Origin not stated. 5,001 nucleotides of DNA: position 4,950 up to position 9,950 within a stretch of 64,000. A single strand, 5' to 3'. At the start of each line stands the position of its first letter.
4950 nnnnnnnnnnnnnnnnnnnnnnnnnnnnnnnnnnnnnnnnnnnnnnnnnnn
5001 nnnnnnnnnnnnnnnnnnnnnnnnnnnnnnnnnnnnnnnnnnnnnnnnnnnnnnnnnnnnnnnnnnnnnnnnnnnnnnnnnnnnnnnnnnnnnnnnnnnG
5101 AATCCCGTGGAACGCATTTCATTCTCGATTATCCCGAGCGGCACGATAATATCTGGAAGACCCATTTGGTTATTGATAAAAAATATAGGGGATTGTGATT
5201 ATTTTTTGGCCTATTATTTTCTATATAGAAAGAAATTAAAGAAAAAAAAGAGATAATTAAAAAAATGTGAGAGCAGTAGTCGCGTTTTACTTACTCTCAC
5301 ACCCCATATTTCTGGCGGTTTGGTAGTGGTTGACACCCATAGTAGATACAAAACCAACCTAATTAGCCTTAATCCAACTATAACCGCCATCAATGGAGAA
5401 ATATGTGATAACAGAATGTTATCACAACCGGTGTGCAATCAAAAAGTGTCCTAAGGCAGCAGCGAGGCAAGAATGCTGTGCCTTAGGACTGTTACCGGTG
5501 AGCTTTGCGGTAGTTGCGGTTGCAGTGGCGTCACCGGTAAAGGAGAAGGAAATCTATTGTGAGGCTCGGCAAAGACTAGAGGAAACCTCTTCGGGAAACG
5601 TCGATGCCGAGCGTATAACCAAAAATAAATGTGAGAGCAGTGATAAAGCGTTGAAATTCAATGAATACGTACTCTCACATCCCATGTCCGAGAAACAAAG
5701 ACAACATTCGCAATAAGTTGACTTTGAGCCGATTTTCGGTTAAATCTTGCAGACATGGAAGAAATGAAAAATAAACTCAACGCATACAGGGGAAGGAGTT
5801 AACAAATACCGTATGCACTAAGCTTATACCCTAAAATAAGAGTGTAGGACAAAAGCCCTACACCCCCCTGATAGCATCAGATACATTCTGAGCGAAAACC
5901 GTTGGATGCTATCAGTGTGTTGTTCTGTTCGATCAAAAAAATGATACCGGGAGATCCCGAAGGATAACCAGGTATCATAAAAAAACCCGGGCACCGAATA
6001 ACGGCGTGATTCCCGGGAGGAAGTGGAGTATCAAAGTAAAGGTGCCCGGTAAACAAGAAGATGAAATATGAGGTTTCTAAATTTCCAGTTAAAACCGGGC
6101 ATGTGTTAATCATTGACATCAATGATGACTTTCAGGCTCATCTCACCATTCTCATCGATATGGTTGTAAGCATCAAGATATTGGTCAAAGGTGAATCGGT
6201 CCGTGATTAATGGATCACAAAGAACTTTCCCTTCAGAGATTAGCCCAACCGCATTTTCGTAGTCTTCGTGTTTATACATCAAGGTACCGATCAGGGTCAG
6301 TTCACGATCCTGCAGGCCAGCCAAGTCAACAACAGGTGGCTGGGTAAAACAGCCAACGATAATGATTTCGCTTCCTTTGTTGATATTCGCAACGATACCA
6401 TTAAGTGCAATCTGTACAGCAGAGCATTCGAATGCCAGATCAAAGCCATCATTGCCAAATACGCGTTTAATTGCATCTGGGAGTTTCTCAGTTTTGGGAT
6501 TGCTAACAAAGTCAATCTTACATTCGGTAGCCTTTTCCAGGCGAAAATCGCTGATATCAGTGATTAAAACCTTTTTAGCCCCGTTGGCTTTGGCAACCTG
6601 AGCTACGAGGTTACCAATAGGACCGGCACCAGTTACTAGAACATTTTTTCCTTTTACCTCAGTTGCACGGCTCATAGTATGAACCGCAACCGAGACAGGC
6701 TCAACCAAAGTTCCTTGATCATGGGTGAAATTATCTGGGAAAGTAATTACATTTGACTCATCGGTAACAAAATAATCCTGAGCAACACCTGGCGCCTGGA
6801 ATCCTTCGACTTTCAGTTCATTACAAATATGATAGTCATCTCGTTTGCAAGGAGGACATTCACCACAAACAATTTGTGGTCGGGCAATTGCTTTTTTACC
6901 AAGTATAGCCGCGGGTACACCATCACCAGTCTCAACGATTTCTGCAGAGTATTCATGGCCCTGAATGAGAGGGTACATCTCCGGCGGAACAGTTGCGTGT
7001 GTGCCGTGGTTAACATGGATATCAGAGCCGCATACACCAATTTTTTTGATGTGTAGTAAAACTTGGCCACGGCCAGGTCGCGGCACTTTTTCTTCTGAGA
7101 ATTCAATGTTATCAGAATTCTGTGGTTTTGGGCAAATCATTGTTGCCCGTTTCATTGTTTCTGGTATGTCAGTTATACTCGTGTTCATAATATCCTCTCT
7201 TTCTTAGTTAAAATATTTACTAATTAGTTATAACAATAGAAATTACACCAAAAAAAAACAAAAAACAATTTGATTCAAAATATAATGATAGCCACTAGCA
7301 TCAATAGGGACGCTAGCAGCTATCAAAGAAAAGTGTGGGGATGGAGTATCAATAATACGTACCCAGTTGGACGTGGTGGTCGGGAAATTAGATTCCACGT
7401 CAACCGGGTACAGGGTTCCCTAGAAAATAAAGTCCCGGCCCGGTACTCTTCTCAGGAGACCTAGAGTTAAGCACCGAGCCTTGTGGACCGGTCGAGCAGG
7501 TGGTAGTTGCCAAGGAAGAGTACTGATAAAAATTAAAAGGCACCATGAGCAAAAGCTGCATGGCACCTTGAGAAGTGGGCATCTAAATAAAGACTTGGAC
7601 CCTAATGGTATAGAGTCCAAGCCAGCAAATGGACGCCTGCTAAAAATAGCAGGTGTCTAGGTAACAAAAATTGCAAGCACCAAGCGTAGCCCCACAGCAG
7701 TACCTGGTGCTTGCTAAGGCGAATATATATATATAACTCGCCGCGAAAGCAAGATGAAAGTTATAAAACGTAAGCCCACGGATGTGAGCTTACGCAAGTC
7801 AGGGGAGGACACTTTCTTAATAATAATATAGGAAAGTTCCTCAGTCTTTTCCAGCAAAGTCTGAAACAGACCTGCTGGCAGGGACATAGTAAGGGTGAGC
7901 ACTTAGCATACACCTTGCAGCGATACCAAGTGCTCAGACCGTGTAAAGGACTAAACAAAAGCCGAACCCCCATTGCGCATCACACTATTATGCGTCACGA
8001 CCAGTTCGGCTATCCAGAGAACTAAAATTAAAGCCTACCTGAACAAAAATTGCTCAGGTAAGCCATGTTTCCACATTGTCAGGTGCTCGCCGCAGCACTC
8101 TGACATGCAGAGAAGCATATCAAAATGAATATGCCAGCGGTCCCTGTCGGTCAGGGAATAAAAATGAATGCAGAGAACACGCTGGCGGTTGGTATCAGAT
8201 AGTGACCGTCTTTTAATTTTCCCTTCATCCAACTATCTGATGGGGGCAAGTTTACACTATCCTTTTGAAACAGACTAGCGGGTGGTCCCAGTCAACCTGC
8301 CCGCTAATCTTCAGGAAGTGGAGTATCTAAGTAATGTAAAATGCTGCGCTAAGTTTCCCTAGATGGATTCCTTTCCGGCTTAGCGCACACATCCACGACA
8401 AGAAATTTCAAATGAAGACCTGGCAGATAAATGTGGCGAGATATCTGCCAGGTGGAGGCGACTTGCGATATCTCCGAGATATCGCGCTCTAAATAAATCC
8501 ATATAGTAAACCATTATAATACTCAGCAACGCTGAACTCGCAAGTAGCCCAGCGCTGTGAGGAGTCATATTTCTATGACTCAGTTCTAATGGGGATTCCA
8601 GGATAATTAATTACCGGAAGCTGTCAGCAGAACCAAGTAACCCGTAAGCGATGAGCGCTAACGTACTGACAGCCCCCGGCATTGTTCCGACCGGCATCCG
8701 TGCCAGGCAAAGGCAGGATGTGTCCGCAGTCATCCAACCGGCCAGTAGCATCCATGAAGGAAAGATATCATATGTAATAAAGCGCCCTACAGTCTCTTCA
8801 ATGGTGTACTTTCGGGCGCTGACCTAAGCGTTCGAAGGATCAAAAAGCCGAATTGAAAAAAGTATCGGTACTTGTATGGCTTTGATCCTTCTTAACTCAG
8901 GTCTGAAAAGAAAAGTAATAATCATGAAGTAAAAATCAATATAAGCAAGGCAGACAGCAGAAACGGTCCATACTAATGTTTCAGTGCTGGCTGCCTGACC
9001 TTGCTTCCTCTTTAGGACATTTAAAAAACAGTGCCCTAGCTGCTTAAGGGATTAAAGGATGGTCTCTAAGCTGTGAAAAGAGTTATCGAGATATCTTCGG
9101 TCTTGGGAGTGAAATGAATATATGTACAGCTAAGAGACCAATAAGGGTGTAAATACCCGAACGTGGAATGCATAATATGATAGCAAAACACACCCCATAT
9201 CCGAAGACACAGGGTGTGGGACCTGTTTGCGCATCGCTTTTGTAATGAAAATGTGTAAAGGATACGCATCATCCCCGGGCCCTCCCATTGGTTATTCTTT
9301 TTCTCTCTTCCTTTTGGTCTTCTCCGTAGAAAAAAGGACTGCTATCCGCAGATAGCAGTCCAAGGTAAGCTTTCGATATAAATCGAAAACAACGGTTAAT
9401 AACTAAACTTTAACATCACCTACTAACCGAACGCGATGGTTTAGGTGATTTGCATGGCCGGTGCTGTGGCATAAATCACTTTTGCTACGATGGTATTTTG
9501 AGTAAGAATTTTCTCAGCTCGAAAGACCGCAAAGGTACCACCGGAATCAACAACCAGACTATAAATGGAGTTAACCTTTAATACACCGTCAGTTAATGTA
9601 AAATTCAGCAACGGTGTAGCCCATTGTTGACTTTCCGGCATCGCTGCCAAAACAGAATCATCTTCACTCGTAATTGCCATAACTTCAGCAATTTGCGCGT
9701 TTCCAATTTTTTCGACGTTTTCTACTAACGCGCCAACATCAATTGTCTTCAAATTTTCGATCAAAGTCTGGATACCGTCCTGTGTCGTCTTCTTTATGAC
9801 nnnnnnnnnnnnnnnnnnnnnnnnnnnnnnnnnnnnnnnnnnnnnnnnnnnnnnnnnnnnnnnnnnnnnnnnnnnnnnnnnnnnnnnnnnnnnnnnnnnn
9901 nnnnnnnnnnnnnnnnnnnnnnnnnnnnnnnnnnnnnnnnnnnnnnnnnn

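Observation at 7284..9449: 2.2 kb of about 30 serial, unrelated stem-loops: candidate very large structured RNA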

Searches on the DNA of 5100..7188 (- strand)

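Call 78: search_rna_families(sources=[L002], threshold=gathering)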
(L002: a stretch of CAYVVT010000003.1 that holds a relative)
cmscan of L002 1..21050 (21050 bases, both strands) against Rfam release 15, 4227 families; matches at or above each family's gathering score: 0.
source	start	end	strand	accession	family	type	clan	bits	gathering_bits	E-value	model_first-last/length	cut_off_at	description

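Call 80: search_rna_families(source=window, start=5100, end=6200, threshold=evalue, max_evalue=5)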
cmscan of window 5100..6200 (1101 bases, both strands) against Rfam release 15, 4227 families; matches with E-value up to 5: 1.
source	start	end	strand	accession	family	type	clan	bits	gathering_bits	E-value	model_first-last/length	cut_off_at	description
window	5977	6045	-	RF00110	RybB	Gene; sRNA;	-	20.3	40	0.22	1-79/79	no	RybB RNA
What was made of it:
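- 5941..6018 (-): Two intrinsic-terminator-type hairpins just downstream of the ADH stop codon: 5987-6018 followed by T7, and 5941-5978 with a cUUCGg loop followed by T7. A weak RybB-like match (generic seed plus terminator shape) has E=0.22 and lies below the gathering score (call 80).
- Closest known: Bacterial intrinsic. Same: The 22-nt motif followed by a terminator hairpin resembles a seed-plus-terminator sRNA (weak RybB-like hit, call 80).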

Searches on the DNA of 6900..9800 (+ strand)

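Call 4: search_rna_families(source=window, start=6900, end=9800, threshold=evalue, max_evalue=10)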
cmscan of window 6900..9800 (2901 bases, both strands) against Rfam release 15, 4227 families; matches with E-value up to 10: 2.
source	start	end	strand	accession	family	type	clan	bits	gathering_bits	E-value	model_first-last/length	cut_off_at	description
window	7351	7417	+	RF03492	mir-878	Gene; miRNA;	-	19.2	80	1.3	1-76/76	no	mir-878 microRNA precursor family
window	9238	9368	-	RF00412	SNORA21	Gene; snRNA; snoRNA; HACA-box;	CL00031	17.6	80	2.1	1-136/136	no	Small nucleolar RNA SNORA21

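Call 27: search_dna_similar(query=window:7189-9440:+, collection=phages, mode=distant, max_evalue=0.01)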
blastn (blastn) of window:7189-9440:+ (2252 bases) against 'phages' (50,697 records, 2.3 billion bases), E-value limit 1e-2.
No match.

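Call 28: search_dna_similar(query=window:7189-9440:+, collection=plasmids, mode=distant, max_evalue=0.01)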
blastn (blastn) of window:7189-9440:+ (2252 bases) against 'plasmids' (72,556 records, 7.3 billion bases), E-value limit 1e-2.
No match.
